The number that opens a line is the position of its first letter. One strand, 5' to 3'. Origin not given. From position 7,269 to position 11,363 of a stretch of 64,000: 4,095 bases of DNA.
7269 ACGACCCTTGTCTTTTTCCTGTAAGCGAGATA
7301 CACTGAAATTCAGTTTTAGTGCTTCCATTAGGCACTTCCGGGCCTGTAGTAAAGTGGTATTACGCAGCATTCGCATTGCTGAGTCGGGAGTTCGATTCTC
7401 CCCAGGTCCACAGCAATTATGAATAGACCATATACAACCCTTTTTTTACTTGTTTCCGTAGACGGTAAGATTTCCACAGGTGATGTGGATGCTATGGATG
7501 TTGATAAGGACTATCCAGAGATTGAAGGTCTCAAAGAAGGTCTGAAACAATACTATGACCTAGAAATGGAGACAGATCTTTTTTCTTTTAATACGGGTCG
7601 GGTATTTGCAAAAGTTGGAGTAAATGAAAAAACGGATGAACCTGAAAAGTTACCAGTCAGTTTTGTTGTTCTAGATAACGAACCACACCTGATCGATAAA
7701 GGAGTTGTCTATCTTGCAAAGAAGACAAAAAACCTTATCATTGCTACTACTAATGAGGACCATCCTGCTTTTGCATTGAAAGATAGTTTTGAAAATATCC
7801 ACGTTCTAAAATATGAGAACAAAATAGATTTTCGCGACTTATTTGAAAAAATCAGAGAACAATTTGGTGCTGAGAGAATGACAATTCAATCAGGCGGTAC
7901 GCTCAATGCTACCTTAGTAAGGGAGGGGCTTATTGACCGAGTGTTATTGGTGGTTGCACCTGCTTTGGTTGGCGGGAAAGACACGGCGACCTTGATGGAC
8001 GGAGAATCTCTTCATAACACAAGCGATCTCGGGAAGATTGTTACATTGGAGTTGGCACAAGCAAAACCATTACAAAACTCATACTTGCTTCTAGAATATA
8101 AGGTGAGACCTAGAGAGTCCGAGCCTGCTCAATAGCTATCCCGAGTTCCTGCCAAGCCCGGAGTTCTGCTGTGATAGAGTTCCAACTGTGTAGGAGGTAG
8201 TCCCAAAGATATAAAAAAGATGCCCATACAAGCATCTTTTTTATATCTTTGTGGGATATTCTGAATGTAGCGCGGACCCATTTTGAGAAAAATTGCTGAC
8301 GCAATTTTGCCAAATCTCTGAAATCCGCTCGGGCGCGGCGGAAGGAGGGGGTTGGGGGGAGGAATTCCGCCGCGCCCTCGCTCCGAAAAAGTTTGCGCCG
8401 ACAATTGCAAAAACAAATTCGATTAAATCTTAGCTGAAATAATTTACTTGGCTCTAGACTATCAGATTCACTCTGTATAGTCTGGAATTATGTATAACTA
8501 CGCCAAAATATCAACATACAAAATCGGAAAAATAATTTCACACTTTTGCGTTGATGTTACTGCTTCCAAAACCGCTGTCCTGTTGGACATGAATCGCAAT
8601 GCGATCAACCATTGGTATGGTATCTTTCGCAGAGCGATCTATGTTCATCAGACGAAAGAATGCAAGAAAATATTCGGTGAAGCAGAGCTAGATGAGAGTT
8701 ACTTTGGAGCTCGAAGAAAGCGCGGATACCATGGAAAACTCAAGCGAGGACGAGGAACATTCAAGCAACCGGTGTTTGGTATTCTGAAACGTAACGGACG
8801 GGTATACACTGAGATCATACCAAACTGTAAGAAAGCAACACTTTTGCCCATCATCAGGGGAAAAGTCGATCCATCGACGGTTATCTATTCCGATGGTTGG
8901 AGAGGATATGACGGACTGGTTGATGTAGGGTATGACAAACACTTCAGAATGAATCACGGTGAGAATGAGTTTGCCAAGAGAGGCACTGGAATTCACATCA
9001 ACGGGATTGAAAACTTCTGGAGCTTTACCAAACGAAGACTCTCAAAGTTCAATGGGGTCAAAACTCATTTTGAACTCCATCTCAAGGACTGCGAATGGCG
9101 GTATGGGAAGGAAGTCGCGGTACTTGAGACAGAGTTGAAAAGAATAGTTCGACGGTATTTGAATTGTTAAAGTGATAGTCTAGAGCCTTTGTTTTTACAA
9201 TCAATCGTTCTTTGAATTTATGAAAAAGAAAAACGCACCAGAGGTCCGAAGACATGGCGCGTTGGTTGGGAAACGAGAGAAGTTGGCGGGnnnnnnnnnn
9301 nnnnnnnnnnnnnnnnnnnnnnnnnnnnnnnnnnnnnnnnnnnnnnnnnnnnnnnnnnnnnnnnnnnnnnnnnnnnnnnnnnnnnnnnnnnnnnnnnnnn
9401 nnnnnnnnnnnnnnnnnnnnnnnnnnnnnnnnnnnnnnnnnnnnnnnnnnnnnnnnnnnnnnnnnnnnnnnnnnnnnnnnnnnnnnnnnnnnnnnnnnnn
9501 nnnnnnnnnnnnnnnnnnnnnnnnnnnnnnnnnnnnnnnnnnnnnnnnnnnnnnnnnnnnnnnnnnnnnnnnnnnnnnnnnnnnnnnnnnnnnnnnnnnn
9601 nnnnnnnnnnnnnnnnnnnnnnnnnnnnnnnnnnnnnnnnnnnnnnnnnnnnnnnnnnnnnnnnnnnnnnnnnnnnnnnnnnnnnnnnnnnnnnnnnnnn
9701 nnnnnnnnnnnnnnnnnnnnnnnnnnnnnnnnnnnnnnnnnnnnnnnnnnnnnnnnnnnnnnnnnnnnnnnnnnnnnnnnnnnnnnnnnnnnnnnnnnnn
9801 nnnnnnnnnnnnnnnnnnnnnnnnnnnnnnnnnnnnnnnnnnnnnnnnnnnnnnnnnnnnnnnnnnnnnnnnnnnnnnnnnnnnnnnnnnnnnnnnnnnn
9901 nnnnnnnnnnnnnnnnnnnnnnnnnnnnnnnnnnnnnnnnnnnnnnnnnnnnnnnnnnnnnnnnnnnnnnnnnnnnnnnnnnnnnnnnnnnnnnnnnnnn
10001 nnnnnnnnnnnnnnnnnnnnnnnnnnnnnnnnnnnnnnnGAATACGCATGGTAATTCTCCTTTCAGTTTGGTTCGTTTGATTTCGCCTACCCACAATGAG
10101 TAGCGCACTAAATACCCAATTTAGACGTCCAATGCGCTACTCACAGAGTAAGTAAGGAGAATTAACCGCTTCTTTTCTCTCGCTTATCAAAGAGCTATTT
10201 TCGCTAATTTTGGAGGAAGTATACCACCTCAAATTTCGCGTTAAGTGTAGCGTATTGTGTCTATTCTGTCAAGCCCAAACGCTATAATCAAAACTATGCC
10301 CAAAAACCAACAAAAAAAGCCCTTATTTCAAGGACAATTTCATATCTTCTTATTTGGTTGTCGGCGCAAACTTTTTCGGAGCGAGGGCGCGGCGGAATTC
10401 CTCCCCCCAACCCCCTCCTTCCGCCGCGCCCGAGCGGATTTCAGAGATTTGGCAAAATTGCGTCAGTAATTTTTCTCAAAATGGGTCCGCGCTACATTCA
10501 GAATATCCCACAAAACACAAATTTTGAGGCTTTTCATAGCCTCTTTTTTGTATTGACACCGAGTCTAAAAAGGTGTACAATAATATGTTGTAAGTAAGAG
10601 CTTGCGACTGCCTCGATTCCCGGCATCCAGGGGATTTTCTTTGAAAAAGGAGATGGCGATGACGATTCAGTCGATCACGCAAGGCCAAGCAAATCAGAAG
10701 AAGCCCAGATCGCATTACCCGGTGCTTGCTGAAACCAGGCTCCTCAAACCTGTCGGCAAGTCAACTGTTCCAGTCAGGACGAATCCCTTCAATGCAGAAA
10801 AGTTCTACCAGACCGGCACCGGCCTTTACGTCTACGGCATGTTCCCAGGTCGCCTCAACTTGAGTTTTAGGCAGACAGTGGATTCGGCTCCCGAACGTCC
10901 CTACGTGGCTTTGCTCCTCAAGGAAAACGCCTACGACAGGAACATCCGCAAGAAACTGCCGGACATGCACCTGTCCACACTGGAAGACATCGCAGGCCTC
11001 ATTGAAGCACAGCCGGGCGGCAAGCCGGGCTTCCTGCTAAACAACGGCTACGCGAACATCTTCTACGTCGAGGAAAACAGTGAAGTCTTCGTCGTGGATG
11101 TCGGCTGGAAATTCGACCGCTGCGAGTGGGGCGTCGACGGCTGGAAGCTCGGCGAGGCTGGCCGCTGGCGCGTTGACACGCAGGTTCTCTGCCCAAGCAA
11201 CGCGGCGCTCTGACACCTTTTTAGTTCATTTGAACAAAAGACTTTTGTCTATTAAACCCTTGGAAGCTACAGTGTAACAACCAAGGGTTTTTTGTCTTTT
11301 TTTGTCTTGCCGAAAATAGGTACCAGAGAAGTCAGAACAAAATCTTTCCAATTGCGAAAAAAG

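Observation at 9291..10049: GC-rich cargo gene: receiver-like fold fused to a four-CxxC zinc-ribbon-like tail, with strong RBS and upstream palindrome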

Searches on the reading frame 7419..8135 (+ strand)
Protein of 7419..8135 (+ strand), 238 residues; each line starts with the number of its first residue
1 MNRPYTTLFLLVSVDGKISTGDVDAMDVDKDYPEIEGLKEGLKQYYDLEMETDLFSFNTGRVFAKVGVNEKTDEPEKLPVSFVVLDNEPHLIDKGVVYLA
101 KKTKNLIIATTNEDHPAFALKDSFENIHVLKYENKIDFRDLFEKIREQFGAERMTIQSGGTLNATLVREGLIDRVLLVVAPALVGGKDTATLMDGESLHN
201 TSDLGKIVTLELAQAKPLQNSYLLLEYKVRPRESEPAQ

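Call 4: search_protein_families(library=pfam, proteins=[window:7419-8135:+], max_evalue=1)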
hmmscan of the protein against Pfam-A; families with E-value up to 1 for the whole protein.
window:7419-8135:+ (238 aa): 1 family
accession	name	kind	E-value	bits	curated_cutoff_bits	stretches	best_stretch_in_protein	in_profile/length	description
PF01872.23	RibD_C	-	1.8e-19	70.8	24.1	1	4-223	1-196/197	RibD C-terminal domain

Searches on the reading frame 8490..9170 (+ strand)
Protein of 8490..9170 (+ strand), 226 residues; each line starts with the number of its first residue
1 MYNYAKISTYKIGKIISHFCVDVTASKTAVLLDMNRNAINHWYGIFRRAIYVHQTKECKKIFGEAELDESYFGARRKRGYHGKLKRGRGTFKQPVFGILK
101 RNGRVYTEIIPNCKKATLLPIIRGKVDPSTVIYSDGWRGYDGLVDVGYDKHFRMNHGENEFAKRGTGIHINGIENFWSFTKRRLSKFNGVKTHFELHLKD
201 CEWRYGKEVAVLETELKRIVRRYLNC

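Call 4: search_protein_families(library=pfam, proteins=[window:8490-9170:+], max_evalue=1)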
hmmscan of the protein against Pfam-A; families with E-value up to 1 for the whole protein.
window:8490-9170:+ (226 aa): 2 families
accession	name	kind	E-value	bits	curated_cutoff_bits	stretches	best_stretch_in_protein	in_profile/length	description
PF12762.13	DDE_Tnp_IS1595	-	1.6e-26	93.6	27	1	63-205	4-152/153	ISXO2-like transposase domain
PF13043.11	DUF3903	-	0.1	12.9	26.4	0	200-220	16-36/40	Domain of unknown function (DUF3903)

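Call 5: search_protein_families(library=ncbifam, proteins=[window:8490-9170:+], max_evalue=1)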
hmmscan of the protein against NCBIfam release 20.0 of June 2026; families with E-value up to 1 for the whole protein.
window:8490-9170:+ (226 aa): 1 family
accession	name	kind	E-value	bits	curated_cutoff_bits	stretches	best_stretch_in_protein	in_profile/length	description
NF033547.1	transpos_IS1595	equivalog_domain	1e-43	149.7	75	1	6-205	3-212/215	IS1595 family transposase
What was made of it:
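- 8450..9187 (+): Adjacent IS1595-family element: transposase CDS 8490-9170 and 22-nt terminal inverted repeats. It does not contain the REC gene. NCBIfam transpos_IS1595 at 1e-43 and Pfam DDE_Tnp_IS1595 at 1.6e-26 (calls 4, 5).
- Checked: An IS1595 transposase gene is adjacent (calls 4, 5).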

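Call 32: find_encoding_contigs(protein=window:8490-9170:+, flank=3000, max_places=10)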
Protein window:8490-9170:+ (226 aa): no gene with exactly this product is on record in the collection.

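Call 69: search_protein_families(library=padloc, proteins=[window:8490-9170:+], max_evalue=0.1)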
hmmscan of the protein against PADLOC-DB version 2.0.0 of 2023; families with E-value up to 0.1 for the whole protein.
window:8490-9170:+ (226 aa): 0 families

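Call 70: search_protein_families(library=phrogs, proteins=[window:8490-9170:+], max_evalue=0.1)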
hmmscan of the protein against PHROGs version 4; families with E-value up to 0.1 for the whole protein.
window:8490-9170:+ (226 aa): 4 families
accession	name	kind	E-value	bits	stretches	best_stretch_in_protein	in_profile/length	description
phrog_9697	-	unknown function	2.2e-59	200.9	1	3-169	3-162/164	-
phrog_13752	-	unknown function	6e-30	104.9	1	92-206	3-114/131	-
phrog_25593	-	unknown function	0.018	15.1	1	106-183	204-277/344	-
phrog_24753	-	unknown function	0.036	15.4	1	13-62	19-68/70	-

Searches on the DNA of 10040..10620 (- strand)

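Call 62: search_rna_families(source=window, start=10040, end=10620, threshold=evalue, max_evalue=5)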
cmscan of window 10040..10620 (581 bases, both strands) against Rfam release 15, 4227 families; matches with E-value up to 5: 3.
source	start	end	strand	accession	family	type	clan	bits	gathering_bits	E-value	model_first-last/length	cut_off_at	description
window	10307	10383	-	RF02071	STnc280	Gene; sRNA;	-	25.1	80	0.036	1-83/83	no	Salmonella enterica sRNA STnc280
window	10240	10330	-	RF01797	fstAT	Gene; antitoxin;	-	19.7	72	0.7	1-94/94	no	Fst antitoxin sRNA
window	10415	10434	-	RF03156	L31-Firmicutes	Cis-reg; leader;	CL00118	13.9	33.3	3.5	1-32/32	no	L31-Firmicutes ribosomal protein leader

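Call 89: build_rna_model(alignment_id=A4)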
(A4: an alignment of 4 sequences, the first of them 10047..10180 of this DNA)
Model R1 built from alignment A4 (4 sequences, 138 columns); structure: RNAalifold consensus.
model positions 136; base pairs 41; branch points 0; effective number of sequences 1.2; information 0.59 bits per position. Calibrated on 0.2 Mb of random sequence (short: E-values are rough).
structure used (alignment columns):
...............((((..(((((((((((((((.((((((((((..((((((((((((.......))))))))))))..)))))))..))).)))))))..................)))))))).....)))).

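Call 90: search_with_rna_model(model_id=R1, sources=[window, L003, L004, L005, L007, L009, L012, L013, L014, L015, L016, L017, L018, L019, L020, L021, L022, L023, L024, L025, L026, L027, L028, L029, L030, L031, L032, L033, L034, L035], max_evalue=10, show_alignments=4)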
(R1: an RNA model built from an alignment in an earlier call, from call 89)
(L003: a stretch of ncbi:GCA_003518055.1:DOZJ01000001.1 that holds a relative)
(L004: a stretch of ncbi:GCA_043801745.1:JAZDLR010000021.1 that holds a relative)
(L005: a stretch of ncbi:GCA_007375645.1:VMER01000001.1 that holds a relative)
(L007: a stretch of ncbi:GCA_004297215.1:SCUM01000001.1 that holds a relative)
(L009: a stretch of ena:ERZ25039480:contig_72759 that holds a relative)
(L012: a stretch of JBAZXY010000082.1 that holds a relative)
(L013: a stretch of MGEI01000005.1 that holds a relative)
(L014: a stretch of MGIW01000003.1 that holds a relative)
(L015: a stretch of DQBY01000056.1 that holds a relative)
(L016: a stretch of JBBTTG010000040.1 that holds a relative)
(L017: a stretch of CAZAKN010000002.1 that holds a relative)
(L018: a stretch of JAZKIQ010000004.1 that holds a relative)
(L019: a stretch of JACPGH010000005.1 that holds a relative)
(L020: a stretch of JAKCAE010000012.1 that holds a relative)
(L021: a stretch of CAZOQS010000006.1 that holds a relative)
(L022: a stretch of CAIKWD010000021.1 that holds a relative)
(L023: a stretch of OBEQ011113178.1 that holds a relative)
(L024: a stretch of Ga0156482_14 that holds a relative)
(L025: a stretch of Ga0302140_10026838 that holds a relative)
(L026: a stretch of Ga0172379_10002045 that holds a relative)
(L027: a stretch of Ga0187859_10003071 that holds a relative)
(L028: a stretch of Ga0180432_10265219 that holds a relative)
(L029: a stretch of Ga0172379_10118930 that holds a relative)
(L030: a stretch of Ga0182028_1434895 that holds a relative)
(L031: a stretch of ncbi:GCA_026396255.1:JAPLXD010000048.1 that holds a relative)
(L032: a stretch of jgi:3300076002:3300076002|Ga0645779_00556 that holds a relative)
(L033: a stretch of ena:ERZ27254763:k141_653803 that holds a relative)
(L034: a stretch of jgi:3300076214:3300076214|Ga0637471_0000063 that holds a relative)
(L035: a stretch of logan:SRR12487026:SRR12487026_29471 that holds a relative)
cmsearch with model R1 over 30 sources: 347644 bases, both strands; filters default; matches with E-value up to 10: 6.
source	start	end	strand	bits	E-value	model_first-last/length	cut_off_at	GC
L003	7868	8003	+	163.3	1.5e-39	1-136/136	no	0.42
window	10047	10180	-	109.2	2.1e-25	1-136/136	no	0.42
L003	7889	7969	-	27.4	0.00047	30-110/136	no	0.36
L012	3222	3347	-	19.7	0.049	1-136/136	no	0.36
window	10097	10143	+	17.8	0.15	42-88/136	no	0.45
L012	717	833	-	11.3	7.7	1-136/136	no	0.39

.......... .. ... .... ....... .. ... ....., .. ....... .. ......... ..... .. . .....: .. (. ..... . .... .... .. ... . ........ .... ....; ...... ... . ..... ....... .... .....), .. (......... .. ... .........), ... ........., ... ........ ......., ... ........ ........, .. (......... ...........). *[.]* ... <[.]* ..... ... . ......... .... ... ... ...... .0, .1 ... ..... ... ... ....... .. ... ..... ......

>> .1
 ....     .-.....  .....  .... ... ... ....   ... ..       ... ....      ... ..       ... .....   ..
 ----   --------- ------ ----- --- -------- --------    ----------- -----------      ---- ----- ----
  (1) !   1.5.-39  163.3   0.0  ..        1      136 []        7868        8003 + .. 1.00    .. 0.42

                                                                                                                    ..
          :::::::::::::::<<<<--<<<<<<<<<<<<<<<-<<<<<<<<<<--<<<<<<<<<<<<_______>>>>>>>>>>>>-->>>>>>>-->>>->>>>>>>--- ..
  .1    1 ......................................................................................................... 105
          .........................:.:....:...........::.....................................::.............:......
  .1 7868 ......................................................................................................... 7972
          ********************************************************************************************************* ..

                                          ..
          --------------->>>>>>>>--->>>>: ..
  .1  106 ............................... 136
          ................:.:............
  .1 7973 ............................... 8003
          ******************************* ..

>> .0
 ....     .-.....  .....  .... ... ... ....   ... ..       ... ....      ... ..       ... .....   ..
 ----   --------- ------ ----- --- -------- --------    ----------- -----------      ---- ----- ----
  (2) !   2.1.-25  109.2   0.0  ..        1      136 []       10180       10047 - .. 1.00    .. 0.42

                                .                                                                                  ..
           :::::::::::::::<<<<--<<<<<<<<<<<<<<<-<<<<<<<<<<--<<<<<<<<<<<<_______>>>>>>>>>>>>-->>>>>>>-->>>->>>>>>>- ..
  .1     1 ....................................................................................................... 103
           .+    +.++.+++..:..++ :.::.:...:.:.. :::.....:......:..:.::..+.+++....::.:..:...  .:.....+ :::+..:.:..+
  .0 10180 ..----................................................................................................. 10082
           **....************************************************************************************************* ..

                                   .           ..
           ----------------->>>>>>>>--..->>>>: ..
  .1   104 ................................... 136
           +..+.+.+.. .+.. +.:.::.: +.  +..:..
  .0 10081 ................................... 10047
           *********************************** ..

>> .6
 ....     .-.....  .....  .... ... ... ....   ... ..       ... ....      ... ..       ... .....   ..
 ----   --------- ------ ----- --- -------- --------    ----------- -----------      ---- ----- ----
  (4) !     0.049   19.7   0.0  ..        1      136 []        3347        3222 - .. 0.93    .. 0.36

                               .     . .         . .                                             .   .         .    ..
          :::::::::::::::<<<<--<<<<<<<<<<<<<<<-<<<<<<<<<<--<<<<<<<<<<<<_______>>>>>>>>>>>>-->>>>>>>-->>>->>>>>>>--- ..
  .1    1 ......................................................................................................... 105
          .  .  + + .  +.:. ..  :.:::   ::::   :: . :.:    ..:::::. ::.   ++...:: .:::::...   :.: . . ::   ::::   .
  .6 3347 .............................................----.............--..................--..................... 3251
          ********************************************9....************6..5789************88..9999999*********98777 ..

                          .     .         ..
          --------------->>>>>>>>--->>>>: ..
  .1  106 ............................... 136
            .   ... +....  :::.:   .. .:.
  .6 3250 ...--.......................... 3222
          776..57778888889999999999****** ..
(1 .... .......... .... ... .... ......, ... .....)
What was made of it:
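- Tried and rejected: A covariance model of the leader found no further copies in 30 sources (call 90).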

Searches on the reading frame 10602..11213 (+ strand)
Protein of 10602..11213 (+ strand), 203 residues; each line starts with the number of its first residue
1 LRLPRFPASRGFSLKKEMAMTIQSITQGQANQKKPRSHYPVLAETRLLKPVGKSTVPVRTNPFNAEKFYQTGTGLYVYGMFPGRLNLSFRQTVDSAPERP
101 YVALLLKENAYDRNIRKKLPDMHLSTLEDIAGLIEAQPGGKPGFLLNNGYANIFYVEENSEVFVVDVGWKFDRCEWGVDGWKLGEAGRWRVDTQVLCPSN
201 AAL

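Call 4: search_protein_families(library=pfam, proteins=[window:10602-11213:+], max_evalue=1)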
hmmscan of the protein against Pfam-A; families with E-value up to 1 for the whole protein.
window:10602-11213:+ (203 aa): 0 families

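Call 5: search_protein_families(library=ncbifam, proteins=[window:10602-11213:+], max_evalue=1)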
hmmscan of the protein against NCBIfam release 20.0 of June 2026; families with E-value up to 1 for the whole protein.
window:10602-11213:+ (203 aa): 0 families

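Call 57: find_homologous_proteins(query=window:10659-11213:+)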
Query window:10659-11213:+ (184 aa): 138 proteins with E <= 0.001 among 205 candidates; the best 120 are listed.
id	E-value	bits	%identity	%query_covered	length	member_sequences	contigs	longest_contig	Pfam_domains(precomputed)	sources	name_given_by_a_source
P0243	2.4e-122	423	100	100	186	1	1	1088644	-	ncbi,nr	ncbi:MAG: hypothetical protein IPK84_00125 [Candidatus Moraniibacteriota bacterium]|nr:MAG: hypothet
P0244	4.3e-74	266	73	93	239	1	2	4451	-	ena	-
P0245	2.5e-73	264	72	93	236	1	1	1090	-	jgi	-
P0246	5.9e-73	262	72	93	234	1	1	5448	-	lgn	-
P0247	6.2e-73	262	73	93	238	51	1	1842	-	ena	-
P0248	1.1e-72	262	69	98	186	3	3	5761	-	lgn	-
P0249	2.2e-72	260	71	93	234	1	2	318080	-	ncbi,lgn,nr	ncbi:MAG: hypothetical protein HYV45_00135 [Candidatus Moranbacteria bacterium]|nr:hypothetical prot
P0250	2.3e-72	260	72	93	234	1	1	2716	-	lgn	-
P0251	2.3e-72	260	71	92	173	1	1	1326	-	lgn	-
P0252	5.8e-72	259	72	93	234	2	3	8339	-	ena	-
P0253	6.0e-72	259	73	93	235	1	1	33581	-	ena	-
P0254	6.2e-72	259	75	89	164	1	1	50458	-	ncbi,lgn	-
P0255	1.0e-71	258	72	93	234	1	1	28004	-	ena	-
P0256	3.3e-71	257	70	93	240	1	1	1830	-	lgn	-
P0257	3.9e-71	256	72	93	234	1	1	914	-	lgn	-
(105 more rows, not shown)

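Call 69: search_protein_families(library=padloc, proteins=[window:10659-11213:+], max_evalue=0.1)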
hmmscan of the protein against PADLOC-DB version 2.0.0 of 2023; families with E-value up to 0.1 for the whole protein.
window:10659-11213:+ (184 aa): 0 families

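Call 70: search_protein_families(library=phrogs, proteins=[window:10659-11213:+], max_evalue=0.1)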
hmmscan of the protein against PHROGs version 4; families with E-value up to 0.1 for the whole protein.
window:10659-11213:+ (184 aa): 0 families
